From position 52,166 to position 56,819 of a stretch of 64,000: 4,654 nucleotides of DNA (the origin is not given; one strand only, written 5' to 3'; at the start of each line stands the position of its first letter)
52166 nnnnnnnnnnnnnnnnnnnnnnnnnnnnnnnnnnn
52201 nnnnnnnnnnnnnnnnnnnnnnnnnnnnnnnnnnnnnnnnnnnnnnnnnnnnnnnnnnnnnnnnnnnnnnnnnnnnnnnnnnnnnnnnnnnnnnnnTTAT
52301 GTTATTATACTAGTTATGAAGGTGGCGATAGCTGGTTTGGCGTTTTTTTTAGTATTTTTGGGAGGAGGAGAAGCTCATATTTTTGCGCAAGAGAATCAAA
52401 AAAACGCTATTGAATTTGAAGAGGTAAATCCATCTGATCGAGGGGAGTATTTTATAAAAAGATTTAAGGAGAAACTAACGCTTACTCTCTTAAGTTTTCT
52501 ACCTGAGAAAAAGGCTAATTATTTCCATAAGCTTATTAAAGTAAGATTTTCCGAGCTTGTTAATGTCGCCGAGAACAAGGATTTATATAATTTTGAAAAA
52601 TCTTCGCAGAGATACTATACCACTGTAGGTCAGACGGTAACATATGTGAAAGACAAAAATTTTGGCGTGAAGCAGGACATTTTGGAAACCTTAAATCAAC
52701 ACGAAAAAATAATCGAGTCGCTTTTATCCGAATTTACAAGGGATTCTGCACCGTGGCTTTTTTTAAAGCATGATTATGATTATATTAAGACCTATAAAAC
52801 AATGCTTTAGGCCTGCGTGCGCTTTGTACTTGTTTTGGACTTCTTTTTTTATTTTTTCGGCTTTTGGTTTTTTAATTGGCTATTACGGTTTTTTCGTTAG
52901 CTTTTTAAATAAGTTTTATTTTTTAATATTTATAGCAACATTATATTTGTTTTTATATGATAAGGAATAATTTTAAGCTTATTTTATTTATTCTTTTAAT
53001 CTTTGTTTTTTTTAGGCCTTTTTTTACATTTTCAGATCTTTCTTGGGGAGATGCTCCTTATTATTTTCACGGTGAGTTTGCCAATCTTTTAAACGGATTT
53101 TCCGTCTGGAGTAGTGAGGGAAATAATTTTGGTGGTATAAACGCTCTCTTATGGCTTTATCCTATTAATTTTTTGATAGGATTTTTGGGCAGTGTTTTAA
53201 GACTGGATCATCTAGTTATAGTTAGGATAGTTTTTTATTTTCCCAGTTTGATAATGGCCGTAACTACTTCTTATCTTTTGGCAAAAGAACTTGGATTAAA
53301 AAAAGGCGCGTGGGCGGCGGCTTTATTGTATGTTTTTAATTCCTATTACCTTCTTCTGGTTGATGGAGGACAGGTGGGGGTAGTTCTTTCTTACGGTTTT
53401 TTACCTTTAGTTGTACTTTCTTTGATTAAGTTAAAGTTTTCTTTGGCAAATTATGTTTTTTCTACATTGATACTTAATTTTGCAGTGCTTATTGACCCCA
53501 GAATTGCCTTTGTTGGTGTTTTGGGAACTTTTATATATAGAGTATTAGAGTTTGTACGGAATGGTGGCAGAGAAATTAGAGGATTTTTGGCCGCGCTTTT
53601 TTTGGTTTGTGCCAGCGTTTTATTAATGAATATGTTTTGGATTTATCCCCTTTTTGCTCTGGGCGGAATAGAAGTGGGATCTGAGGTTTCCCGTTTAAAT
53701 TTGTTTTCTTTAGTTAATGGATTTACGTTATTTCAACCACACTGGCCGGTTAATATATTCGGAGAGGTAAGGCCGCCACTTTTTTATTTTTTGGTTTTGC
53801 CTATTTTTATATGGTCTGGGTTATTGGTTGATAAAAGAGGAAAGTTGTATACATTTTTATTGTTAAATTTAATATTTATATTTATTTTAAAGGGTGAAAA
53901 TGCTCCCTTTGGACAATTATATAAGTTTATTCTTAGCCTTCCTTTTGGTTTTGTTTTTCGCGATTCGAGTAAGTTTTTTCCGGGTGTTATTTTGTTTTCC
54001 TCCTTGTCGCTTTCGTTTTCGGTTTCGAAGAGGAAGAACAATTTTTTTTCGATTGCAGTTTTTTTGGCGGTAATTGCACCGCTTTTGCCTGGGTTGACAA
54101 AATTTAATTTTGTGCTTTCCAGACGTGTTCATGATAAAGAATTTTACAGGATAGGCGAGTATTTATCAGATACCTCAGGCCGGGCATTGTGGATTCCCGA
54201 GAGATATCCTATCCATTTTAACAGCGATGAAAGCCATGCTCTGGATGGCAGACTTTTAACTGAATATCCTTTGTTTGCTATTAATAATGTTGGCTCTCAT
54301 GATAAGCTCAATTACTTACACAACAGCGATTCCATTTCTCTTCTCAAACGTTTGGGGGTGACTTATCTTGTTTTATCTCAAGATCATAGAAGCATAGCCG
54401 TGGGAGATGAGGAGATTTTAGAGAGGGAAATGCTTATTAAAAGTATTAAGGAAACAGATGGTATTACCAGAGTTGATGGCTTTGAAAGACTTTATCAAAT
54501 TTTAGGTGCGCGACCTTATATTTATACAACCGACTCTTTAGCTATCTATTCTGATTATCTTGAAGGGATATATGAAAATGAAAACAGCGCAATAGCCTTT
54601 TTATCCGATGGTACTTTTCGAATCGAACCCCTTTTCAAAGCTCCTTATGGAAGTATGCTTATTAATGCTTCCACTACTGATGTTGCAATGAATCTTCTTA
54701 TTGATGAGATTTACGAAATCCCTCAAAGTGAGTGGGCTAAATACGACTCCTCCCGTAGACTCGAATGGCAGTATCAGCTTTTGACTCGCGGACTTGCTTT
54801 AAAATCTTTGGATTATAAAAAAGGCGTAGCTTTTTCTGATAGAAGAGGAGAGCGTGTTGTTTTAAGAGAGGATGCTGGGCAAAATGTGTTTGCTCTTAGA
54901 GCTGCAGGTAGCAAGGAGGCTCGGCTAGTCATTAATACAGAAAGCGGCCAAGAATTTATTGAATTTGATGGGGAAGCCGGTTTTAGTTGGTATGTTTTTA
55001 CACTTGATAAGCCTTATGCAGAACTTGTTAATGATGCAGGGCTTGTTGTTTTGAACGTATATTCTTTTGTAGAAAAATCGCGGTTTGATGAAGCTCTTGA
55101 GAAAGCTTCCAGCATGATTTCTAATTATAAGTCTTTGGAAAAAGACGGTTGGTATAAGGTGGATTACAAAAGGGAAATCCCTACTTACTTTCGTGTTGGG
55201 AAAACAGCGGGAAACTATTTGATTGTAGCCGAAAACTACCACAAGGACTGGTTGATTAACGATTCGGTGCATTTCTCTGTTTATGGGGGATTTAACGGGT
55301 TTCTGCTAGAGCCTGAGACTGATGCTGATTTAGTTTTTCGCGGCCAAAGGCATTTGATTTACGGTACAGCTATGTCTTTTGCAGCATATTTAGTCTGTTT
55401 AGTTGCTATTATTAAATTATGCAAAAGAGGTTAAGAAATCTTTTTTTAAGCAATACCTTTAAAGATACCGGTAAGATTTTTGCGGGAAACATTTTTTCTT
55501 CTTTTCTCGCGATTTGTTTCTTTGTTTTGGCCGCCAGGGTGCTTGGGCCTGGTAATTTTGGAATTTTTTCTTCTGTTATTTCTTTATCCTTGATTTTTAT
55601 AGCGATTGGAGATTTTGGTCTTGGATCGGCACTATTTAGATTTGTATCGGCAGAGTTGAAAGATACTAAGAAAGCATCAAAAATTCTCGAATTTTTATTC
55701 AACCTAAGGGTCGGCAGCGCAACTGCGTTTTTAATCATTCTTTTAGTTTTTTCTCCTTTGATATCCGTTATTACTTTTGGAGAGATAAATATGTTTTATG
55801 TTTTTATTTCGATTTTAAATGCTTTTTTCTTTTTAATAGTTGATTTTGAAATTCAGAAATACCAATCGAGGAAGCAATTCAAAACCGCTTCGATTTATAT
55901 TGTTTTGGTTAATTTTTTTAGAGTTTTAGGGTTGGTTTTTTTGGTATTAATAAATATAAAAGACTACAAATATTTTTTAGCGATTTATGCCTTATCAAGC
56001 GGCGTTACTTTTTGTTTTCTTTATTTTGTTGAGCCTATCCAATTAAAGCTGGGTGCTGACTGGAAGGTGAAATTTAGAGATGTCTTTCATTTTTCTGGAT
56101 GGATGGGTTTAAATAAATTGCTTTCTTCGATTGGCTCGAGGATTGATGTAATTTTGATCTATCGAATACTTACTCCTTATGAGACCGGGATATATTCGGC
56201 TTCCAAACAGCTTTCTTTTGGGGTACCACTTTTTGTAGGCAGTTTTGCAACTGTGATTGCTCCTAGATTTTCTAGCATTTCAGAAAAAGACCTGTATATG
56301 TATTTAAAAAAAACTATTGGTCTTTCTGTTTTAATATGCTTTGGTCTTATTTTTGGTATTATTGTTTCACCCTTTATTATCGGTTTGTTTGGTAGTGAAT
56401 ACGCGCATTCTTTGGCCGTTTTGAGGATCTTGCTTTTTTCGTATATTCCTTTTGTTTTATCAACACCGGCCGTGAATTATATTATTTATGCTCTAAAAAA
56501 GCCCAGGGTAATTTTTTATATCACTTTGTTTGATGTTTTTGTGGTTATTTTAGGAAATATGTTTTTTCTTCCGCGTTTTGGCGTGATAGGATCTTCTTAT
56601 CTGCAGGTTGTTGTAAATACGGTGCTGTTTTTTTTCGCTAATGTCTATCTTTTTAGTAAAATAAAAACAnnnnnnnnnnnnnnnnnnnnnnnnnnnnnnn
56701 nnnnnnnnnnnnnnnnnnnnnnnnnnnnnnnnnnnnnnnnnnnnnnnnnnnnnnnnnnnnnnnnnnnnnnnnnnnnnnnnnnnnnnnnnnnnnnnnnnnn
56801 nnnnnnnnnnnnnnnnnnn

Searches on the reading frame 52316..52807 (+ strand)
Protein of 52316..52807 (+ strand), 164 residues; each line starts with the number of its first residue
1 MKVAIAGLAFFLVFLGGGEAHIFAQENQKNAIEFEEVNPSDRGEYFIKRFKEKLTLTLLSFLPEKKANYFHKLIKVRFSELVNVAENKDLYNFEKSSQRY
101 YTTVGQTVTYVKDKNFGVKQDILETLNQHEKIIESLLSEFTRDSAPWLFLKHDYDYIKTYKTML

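Call 14: search_protein_families(library=pfam, proteins=[window:52316-52807:+], max_evalue=0.001)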
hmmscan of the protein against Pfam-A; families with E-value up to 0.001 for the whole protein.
window:52316-52807:+ (164 aa): 1 family
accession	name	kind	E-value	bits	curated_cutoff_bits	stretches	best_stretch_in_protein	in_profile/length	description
PF18915.5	DUF5667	-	0.00038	21.3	27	1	45-138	9-94/99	Domain of unknown function (DUF5667)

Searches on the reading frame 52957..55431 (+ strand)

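Call 14: search_protein_families(library=pfam, proteins=[window:52957-55431:+], max_evalue=0.001)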
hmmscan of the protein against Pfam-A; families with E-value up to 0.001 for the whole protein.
window:52957-55431:+ (825 aa): 0 families

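Call 55: search_protein_families(library=pfam, proteins=[window:52957-55431:+], max_evalue=1)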
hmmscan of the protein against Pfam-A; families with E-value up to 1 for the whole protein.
window:52957-55431:+ (825 aa): 1 family
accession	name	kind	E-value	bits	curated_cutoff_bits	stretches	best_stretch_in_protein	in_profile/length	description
PF19616.4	DUF6121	-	0.88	9.9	27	0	95-179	44-126/155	Family of unknown function (DUF6121)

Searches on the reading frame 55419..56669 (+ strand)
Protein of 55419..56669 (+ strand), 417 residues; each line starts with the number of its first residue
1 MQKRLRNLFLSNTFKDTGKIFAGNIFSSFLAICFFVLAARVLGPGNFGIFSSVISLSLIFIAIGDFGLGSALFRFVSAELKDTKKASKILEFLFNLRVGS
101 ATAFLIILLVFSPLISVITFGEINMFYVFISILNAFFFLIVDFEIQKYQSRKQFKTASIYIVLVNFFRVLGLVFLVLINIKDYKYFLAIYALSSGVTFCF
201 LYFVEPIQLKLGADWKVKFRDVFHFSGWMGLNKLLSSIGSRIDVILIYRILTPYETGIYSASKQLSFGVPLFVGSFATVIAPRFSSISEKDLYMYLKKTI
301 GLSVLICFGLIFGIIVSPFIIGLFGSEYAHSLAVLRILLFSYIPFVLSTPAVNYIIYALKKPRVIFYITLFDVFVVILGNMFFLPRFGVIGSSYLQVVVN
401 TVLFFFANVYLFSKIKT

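Call 5: search_protein_families(library=pfam, proteins=[window:55419-56669:+], max_evalue=0.01)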
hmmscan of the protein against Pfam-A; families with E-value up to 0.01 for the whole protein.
window:55419-56669:+ (417 aa): 2 families
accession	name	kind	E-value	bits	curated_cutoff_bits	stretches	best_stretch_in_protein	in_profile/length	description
PF01943.22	Polysacc_synt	-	8.8e-24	84.8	28.2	1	15-287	3-273/274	Polysaccharide biosynthesis protein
PF13440.11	Polysacc_synt_3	-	1.2e-17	64.5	23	1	39-330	3-290/293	Polysaccharide biosynthesis protein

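Call 10: search_protein_families(library=ncbifam, proteins=[window:55419-56669:+], max_evalue=0.001)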
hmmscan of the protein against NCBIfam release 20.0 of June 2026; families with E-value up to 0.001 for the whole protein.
window:55419-56669:+ (417 aa): 1 family
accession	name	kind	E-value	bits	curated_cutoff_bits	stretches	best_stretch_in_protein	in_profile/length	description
NF047674.1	TeichurnBiosyTuaB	equivalog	1.6e-08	34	580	1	30-381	25-372/469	teichuronic acid biosynthesis protein TuaB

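Call 44: find_homologous_proteins(query=window:55419-56669:+, max_evalue=1e-10)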
Query window:55419-56669:+ (417 aa): 12 proteins with E <= 1e-10 among 8000 candidates.
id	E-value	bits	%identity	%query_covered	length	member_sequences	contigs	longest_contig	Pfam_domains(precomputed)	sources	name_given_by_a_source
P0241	1.5e-254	863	100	100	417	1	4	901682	PF01943.23,PF13440.12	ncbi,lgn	-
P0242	3.7e-230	782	90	100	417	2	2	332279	PF01943.23,PF13440.12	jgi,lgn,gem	-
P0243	3.0e-74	269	37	100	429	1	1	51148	PF01943.23,PF13440.12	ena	-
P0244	1.6e-73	267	38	95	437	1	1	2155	PF01943.23,PF13440.12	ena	-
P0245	2.2e-64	237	37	93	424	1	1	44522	PF01943.23,PF13440.12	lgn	-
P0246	1.5e-43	168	33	96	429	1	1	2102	PF01943.23,PF13440.12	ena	-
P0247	6.3e-42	163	31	96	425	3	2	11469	PF01943.23,PF13440.12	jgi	jgi:O-antigen/teichoic acid export membrane protein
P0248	6.6e-38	149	30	94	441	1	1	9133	PF01943.23,PF13440.12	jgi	-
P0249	2.7e-36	144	29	99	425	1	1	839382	PF01943.23,PF13440.12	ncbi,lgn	-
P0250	1.2e-34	139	31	98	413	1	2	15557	PF01943.23,PF13440.12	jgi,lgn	-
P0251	3.7e-31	127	32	94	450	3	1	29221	PF01943.23,PF13440.12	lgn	-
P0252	2.0e-12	65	24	91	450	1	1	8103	PF01943.23,PF13440.12,PF03023.20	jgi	-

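Call 45: find_encoding_contigs(protein=P0243, flank=7000, max_places=1)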
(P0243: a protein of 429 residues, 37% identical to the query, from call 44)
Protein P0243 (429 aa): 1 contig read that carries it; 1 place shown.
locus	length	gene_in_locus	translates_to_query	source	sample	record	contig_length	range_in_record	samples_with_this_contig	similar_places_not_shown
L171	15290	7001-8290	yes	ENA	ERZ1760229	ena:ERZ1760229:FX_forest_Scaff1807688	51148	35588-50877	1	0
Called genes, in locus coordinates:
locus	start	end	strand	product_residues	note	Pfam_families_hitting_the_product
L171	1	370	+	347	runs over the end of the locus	PF00535:Glycos_transf_2, PF10111:Glyco_tranf_2_2 (weak), PF13641:Glyco_tranf_2_3, PF13632:Glyco_trans_2_3 (weak)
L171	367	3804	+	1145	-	PF11847:GT-C_AftD (weak)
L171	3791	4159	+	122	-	-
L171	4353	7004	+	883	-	-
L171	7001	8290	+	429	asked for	PF01943:Polysacc_synt, PF13440:Polysacc_synt_3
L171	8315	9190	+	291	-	PF00535:Glycos_transf_2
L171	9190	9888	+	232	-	PF13489:Methyltransf_23, PF07021:MetW (weak), PF13847:Methyltransf_31, PF08241:Methyltransf_11, PF08242:Methyltransf_12, PF13649:Methyltransf_25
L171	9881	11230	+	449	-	-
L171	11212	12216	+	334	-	PF20706:GT4-conflict, PF00534:Glycos_transf_1, PF13692:Glyco_trans_1_4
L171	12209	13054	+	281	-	PF00535:Glycos_transf_2, PF10111:Glyco_tranf_2_2, PF13506:Glyco_transf_21 (weak), PF13641:Glyco_tranf_2_3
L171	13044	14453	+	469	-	PF13231:PMT_2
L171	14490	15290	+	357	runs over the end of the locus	?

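Call 46: find_encoding_contigs(protein=P0245, flank=7000, max_places=1)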
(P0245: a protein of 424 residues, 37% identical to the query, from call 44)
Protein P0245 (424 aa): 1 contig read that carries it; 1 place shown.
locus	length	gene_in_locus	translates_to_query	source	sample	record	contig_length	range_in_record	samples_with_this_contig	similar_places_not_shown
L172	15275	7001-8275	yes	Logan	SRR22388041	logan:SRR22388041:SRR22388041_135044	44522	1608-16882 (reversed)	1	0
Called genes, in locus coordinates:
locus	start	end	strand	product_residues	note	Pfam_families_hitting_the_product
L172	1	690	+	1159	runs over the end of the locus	-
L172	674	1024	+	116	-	-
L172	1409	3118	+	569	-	PF02543:Carbam_trans_N, PF16861:Carbam_trans_C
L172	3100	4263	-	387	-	-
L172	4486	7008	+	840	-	-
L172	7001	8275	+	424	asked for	PF13440:Polysacc_synt_3, PF01943:Polysacc_synt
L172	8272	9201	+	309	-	PF00535:Glycos_transf_2 (faint)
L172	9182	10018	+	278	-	PF07021:MetW, PF13489:Methyltransf_23, PF08241:Methyltransf_11, PF08242:Methyltransf_12, PF13649:Methyltransf_25, PF13847:Methyltransf_31 (weak)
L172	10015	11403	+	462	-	PF13231:PMT_2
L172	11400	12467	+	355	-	PF13439:Glyco_transf_4, PF00534:Glycos_transf_1, PF13692:Glyco_trans_1_4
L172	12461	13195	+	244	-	PF00535:Glycos_transf_2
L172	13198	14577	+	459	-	PF13231:PMT_2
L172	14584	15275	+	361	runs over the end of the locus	PF13439:Glyco_transf_4, PF00534:Glycos_transf_1, PF13692:Glyco_trans_1_4, PF20706:GT4-conflict (weak)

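Call 47: find_encoding_contigs(protein=P0249, flank=7000, max_places=1)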
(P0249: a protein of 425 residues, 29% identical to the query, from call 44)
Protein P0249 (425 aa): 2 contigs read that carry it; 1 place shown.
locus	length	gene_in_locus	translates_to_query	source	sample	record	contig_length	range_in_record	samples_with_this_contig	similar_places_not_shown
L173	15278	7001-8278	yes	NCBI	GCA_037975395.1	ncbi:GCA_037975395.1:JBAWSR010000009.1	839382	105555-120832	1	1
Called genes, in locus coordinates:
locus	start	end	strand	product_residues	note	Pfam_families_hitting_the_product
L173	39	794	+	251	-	PF00535:Glycos_transf_2, PF10111:Glyco_tranf_2_2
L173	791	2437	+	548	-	PF01757:Acyl_transf_3, PF05050:Methyltransf_21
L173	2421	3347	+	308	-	-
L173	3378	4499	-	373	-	PF13439:Glyco_transf_4 (weak), PF20706:GT4-conflict, PF00534:Glycos_transf_1, PF13692:Glyco_trans_1_4, PF13524:Glyco_trans_1_2 (weak)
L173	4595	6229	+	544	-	-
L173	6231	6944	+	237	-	PF08241:Methyltransf_11 (weak)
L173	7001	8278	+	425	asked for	PF01943:Polysacc_synt, PF13440:Polysacc_synt_3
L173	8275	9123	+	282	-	PF00535:Glycos_transf_2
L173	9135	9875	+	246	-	PF05219:DREV, PF13489:Methyltransf_23, PF07021:MetW, PF13847:Methyltransf_31 (weak), PF08241:Methyltransf_11, PF08242:Methyltransf_12, PF13649:Methyltransf_25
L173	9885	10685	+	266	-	PF13489:Methyltransf_23, PF01209:Ubie_methyltran (weak), PF05175:MTS (faint), PF07021:MetW, PF13847:Methyltransf_31, PF08241:Methyltransf_11, PF08242:Methyltransf_12, PF13649:Methyltransf_25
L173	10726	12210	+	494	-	PF13231:PMT_2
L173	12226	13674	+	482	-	PF13231:PMT_2 (weak)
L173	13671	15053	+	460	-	PF13231:PMT_2 (weak)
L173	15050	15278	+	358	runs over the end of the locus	PF13439:Glyco_transf_4 (weak), PF00534:Glycos_transf_1, PF13692:Glyco_trans_1_4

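Call 58: search_solved_structures(query=window:55419-56669:+, max_evalue=1)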
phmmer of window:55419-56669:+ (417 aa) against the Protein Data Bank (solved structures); distinct sequences matched with E-value up to 1: 0.
